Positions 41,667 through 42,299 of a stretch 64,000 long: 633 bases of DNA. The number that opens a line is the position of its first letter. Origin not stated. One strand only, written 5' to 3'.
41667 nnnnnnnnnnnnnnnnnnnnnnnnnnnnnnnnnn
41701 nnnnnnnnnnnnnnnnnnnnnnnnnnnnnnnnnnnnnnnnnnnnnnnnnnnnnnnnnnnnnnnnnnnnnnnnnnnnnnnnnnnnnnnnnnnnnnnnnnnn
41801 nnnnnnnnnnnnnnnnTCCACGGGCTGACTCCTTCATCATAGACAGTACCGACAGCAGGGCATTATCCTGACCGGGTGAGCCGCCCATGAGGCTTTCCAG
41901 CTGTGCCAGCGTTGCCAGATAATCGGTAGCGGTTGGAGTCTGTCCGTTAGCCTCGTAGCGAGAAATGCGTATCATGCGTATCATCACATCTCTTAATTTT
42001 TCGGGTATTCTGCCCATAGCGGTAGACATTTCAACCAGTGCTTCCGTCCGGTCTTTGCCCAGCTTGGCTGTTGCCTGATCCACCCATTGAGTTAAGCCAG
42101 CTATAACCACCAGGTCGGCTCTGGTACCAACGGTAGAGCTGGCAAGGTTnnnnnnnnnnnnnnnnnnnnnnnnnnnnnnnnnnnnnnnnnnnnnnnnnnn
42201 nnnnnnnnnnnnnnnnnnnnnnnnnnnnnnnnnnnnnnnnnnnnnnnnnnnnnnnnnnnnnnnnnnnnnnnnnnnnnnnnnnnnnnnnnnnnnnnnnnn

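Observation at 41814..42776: Coiled-coil/acidic protein occupying the arlCDE/arlX slot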

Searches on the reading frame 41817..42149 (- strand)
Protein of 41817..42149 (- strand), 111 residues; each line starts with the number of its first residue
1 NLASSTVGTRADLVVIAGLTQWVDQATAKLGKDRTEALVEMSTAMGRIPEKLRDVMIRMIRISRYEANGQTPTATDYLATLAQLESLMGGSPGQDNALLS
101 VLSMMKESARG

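Call 28: search_protein_representatives(alignment_id=A2)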
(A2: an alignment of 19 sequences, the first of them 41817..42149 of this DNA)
Query: 19 sequences, 111 profile positions. Proteins with E-value up to 0.001 (for the whole library): 506; up to 1e-10: 213; up to 1e-30: 26. The best 150 are listed.
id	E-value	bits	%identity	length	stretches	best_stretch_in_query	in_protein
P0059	4.0e-48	178.0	-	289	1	5-109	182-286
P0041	4.9e-48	177.7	-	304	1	6-110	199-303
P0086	7.0e-48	177.2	-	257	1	2-111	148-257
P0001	3.6e-47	174.9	-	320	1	4-110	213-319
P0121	1.3e-46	173.1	-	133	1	4-111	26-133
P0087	1.7e-46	172.7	-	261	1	3-111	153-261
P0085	3.1e-46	171.9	-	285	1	6-111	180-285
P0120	3.3e-46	171.8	-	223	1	5-111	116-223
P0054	7.8e-46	170.6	-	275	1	2-111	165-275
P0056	7.9e-46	170.6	-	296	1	6-108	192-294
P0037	1.0e-45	170.2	-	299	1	7-110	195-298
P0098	1.9e-45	169.3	-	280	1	7-110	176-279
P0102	5.0e-45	168.0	-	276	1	3-111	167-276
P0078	2.4e-42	159.3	-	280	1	6-110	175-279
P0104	1.5e-41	156.8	-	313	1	5-110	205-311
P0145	2.3e-23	98.3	-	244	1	5-106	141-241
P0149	2.0e-22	95.2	-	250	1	4-105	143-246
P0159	3.1e-19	84.9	-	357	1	9-103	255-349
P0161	3.7e-19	84.7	-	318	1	4-109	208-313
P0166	2.5e-18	82.1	-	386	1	3-103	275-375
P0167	2.8e-18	81.9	-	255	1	4-107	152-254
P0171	9.5e-18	80.2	-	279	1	7-107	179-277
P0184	1.9e-16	76.0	-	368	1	6-104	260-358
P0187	2.6e-16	75.5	-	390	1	8-103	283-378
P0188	3.1e-16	75.3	-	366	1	5-102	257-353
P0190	7.4e-16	74.1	-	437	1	3-102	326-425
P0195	1.6e-15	73.0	-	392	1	4-102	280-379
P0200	3.2e-15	72.0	-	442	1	6-105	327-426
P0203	5.8e-15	71.2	-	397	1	8-104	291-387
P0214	2.9e-14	69.0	-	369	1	4-102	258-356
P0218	3.5e-14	68.7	-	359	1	6-107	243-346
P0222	4.1e-14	68.5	-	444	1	3-103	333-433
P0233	1.1e-13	67.1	-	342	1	7-107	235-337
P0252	7.4e-13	64.4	-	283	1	11-103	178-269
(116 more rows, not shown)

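Call 30: search_protein_families(library=pfam, alignment_id=A3, max_evalue=0.1)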
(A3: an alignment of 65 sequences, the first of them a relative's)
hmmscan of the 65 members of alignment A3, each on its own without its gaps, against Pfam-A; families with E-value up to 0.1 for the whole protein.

A. member 1, P0143 (221 aa): 0 families

B. families by the number of members that match (of 65 scanned): 22 families
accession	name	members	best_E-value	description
PF04659.18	Arch_fla_DE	7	0.0036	Archaeal flagella protein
PF22564.2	HAAS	2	0.011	HAAS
PF17761.7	DUF1016_N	1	5e-09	DUF1016 N-terminal domain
PF17762.8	HTH_ParB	1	0.0019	ParB HTH domain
PF03153.18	TFIIA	1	0.0033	Transcription factor IIA, alpha/beta subunit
PF24481.2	CT398_CC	1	0.0043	CT398-like coiled coil hairpin domain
PF10122.14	Zn_ribbon_Com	1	0.0075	Mu-like prophage protein Com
PF04546.19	Sigma70_ner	1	0.013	Sigma-70, non-essential region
PF25571.1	TPR_CCP1_N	1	0.014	CCP1-like, N-terminal TPR repeats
PF10187.15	FAM192A_Fyv6_N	1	0.027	FAM192A/Fyv6, N-terminal domain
PF10152.14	CCDC53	1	0.028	Subunit CCDC53 of WASH complex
PF24120.1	SsdA_C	1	0.029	Single-strand DNA deaminase toxin A, C-terminal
PF05178.17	Kri1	1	0.03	KRI1-like family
PF03934.19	T2SSK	1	0.034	Type II secretion system (T2SS), protein K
PF21384.2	Cas3_I-F_Cas2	1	0.034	CRISPR-associated nuclease/helicase Cas3, I-F/YPEST, Cas2 domain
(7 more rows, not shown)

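Call 31: search_protein_families(library=pfam, proteins=[P0159, P0166, P0184, P0187, P0188, P0190, P0195, P0200, P0203, P0222], max_evalue=1)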
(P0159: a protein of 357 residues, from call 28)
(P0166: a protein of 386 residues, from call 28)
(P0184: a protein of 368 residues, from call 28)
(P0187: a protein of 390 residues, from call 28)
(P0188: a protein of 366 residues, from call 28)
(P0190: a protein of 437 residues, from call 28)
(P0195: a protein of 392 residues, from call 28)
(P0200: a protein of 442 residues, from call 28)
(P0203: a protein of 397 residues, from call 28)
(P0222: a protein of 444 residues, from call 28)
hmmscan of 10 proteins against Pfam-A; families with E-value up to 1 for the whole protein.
P0159 (357 aa): 1 family
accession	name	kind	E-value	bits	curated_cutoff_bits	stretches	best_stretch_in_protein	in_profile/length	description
PF10073.14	GapR_DNA-bd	-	0.55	10.3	22.6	1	5-29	10-34/72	GapR-like, DNA-binding domain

P0166 (386 aa): 0 families

P0184 (368 aa): 2 families
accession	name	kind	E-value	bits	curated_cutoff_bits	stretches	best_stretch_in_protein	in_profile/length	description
PF10187.15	FAM192A_Fyv6_N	-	0.027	15.1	20.2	1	68-127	7-63/104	FAM192A/Fyv6, N-terminal domain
PF16471.10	JIP_LZII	-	0.039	14.6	30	0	107-126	35-54/71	JNK-interacting protein leucine zipper II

P0187 (390 aa): 0 families

P0188 (366 aa): 2 families
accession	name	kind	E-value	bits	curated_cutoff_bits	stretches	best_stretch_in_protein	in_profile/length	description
PF10122.14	Zn_ribbon_Com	-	0.0075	16.2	22.9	1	195-216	29-50/52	Mu-like prophage protein Com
PF00036.39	EF-hand_1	-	0.17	11.9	25.4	1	314-334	8-28/29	EF hand domain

P0190 (437 aa): 1 family
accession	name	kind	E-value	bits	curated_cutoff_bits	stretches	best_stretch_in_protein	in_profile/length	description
PF19683.4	DUF6185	-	0.99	7.9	25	0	98-150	571-626/825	Family of unknown function (DUF6185)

P0195 (392 aa): 0 families

P0200 (442 aa): 1 family
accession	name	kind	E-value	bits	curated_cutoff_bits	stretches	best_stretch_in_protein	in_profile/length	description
PF03153.18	TFIIA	-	0.0033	17.9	36.2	1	35-231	110-283/415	Transcription factor IIA, alpha/beta subunit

P0203 (397 aa): 5 families
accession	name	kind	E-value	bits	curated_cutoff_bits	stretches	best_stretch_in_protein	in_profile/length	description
PF07334.18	IFP_35_N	-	0.043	14.3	23.2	0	91-118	3-31/76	Interferon-induced 35 kDa protein (IFP 35) N-terminus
PF21408.2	MTR4-like_stalk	-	0.15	12.8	24.2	1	3-41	13-51/64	Exosome RNA helicase MTR4-like, stalk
PF05008.21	V-SNARE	-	0.24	12.3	25.9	0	80-116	28-64/92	Vesicle transport v-SNARE protein N-terminus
PF16471.10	JIP_LZII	-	0.33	11.7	30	0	5-24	33-52/71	JNK-interacting protein leucine zipper II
PF17675.6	APG6_N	-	0.73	10.7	45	0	78-119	57-98/132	Apg6 coiled-coil region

P0222 (444 aa): 0 families

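Call 35: find_homologous_proteins(query=A4, max_evalue=0.01)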
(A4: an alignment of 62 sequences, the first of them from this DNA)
Query A4 (62 sequences) (111 aa, profile of the alignment): 9 proteins with E <= 0.01 among 1006 candidates.
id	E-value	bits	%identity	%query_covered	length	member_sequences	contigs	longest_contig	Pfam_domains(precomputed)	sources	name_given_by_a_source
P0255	7.1e-31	124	65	90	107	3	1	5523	-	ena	-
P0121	6.2e-29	118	60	95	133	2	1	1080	-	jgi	jgi:hypothetical protein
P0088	1.6e-28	116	85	94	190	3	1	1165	-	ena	-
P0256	1.7e-28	116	81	94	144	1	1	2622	-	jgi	-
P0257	2.4e-28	116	83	95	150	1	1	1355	-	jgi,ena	-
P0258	2.6e-28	116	43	90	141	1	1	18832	-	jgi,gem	jgi:hypothetical protein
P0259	2.6e-28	116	84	94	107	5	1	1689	-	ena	-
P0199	3.5e-28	115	31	88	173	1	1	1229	-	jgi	jgi:hypothetical protein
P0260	3.8e-28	115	64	86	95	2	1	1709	-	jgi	jgi:hypothetical protein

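Call 37: find_encoding_contigs(protein=P0167, flank=7000, max_places=2)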
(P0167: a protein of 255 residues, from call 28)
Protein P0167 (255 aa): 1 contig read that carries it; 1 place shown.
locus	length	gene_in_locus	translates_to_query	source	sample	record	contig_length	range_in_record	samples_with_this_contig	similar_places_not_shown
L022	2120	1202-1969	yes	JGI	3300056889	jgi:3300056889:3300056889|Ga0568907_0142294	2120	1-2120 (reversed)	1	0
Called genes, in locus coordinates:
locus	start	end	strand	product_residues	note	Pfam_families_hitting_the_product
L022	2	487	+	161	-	?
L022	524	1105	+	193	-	PF01917:Flagellin_arch-type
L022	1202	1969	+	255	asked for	-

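Call 38: find_encoding_contigs(protein=P0159, flank=7000, max_places=2)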
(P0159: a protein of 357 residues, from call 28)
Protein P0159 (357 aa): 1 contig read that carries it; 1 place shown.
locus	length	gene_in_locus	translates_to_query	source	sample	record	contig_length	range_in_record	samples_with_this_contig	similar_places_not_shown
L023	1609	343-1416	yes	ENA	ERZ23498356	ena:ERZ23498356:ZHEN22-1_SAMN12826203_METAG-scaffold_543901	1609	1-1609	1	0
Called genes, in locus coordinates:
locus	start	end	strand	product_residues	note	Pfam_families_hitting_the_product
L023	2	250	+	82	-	?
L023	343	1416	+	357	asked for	-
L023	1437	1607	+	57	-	?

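Call 39: list_cluster_members(proteins=[P0145, P0149, P0171, P0161, P0166, P0187, P0214, P0218, P0233, P0252])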
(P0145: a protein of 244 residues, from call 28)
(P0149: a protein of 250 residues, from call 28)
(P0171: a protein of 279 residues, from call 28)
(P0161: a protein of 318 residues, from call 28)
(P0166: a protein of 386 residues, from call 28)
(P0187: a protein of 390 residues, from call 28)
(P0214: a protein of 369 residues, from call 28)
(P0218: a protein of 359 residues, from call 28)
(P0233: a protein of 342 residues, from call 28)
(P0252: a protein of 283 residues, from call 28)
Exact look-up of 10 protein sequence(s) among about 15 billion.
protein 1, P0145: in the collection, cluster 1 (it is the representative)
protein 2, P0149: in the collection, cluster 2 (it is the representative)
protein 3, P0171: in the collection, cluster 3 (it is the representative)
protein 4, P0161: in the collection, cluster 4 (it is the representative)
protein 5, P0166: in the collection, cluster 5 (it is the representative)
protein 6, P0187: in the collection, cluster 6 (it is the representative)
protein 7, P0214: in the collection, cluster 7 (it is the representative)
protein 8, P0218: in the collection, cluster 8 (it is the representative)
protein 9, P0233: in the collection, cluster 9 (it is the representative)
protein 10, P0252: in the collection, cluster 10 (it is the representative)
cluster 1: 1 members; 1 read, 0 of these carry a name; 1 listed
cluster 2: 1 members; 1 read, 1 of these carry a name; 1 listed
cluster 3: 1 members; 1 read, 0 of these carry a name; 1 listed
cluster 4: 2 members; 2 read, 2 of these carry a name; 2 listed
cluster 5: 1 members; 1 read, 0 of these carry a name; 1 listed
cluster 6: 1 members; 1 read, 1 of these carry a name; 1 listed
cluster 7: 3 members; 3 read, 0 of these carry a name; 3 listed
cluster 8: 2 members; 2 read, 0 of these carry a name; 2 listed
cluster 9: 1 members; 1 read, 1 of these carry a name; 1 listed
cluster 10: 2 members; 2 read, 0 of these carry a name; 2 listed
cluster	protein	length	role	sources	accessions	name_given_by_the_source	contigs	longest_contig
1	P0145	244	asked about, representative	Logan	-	-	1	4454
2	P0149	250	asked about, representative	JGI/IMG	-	hypothetical protein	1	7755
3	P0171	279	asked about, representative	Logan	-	-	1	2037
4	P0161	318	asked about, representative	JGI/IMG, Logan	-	hypothetical protein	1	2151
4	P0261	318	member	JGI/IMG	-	hypothetical protein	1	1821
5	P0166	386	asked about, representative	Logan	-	-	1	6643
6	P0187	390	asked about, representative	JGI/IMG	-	hypothetical protein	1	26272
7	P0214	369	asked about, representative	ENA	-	-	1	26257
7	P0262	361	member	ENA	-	-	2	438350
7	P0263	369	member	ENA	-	-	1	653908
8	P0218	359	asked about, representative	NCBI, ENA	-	-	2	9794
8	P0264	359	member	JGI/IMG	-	-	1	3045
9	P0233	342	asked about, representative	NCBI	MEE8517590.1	MAG: hypothetical protein V3S98_00515 [Dehalococcoidia bacterium]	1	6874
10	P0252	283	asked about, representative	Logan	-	-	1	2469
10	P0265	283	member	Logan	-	-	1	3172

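Call 41: search_solved_structures(query=A4, max_evalue=10)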
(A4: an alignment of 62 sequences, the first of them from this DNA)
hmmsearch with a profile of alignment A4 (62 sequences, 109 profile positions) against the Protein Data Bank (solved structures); distinct sequences matched with E-value up to 10: 3.
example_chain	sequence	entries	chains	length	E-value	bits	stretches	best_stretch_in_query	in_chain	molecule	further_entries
6s9o_A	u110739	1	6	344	0.24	14.5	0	16-41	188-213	designed Armadillo repeat protein with internal Lock1 fused to target peptide KRKRKLKFKR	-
2o1e_A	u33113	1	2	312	0.25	14.4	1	50-94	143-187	YcdH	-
6s9l_A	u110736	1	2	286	0.3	14.2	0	16-41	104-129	KR4KLSF Lock1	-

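Call 65: predict_structure(alignment_id=A4)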
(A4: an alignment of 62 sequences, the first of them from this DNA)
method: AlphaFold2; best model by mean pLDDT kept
length: 111 residues; sequences in the alignment: 62
mean_pLDDT: 84.4   pTM: 0.73
mean pLDDT of the five models: 84.4, 81.7, 81.0, 80.4, 80.4
residues with pLDDT >= 90: 62; 70-90: 29; 50-70: 16; < 50: 4
segments of 3 or more residues with pLDDT < 50: 1-4
pLDDT, mean of each block of 10 residues (from residue 1): 51 87 96 97 93 96 89 94 87 65 75 67
secondary structure, 60 per line:
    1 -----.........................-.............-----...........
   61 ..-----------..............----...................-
elements in order: H6-30 H32-44 H50-62 H74-87 H92-110

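Call 79: find_related_loci(query=A2, collection=metagenome_contigs, flank=6000)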
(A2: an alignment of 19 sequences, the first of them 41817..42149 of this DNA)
Query A2 (111 aa) in metagenome_contigs; peptide patterns used: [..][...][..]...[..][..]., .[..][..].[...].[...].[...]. (x = any residue, [..] = any of these).
512 stretches matched a pattern; 41 encode a relative of the query (tblastn E <= 1e-3); 41 distinct loci.
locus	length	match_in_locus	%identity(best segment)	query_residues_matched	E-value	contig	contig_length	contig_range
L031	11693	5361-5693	100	1-111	7e-72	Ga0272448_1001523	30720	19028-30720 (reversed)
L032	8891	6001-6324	97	1-111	9e-68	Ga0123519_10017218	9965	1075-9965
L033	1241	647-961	86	8-111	3e-60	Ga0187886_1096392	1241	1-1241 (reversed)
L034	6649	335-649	86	8-111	4e-57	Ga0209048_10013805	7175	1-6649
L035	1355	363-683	83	6-111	6e-59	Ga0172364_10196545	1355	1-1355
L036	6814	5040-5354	85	8-111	3e-56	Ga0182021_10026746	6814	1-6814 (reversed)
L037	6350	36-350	85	8-111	5e-56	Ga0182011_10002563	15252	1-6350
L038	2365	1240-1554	84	8-111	3e-56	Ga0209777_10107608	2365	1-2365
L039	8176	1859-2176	81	7-111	8e-54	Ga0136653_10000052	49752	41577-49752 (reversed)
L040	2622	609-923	81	8-111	1e-53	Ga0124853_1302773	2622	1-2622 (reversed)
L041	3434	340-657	81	8-111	1e-52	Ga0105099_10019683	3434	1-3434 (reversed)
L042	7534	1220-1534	76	8-111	1e-50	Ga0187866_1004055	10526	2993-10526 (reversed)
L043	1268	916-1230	76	8-111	8e-53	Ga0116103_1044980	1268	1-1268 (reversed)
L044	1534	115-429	77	8-111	9e-52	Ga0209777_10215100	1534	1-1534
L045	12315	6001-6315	75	8-111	1e-49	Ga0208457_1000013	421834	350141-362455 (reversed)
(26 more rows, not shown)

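Call 83: find_encoding_contigs(protein=P0187, flank=10000, max_places=1)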
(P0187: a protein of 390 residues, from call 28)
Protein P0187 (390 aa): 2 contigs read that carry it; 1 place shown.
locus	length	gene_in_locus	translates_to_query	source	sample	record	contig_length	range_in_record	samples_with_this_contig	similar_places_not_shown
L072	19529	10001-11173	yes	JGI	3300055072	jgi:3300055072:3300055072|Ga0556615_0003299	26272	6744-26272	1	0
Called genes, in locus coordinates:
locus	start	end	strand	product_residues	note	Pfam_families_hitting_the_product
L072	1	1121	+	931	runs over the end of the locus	PF13510:Fer2_4, PF10588:NADH-G_4Fe-4S_3 (faint), PF22117:Fer4_Nqo3, PF12838:Fer4_7 (weak), PF04879:Molybdop_Fe4S4, PF00384:Molybdopterin, PF01568:Molydop_binding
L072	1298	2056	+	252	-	PF00175:NAD_binding_1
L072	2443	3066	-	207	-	PF00924:MS_channel_2nd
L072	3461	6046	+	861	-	PF01624:MutS_I, PF05188:MutS_II, PF05192:MutS_III, PF05190:MutS_IV, PF00488:MutS_V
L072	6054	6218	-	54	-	-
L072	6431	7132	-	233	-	-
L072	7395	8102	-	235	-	PF00072:Response_reg, PF00196:GerE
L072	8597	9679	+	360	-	PF01917:Flagellin_arch-type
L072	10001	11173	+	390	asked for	-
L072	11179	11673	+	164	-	PF01917:Flagellin_arch-type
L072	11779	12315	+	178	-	PF22201:FlaF_Ig-like (weak)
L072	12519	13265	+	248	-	PF00154:RecA_N (faint), PF05625:PAXNEB (weak), PF13481:AAA_25 (faint), PF06745:ATPase, PF23442:DUF7125 (weak)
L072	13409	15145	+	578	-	PF00437:T2SSE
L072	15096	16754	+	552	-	PF00482:T2SSF (faint)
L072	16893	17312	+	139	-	-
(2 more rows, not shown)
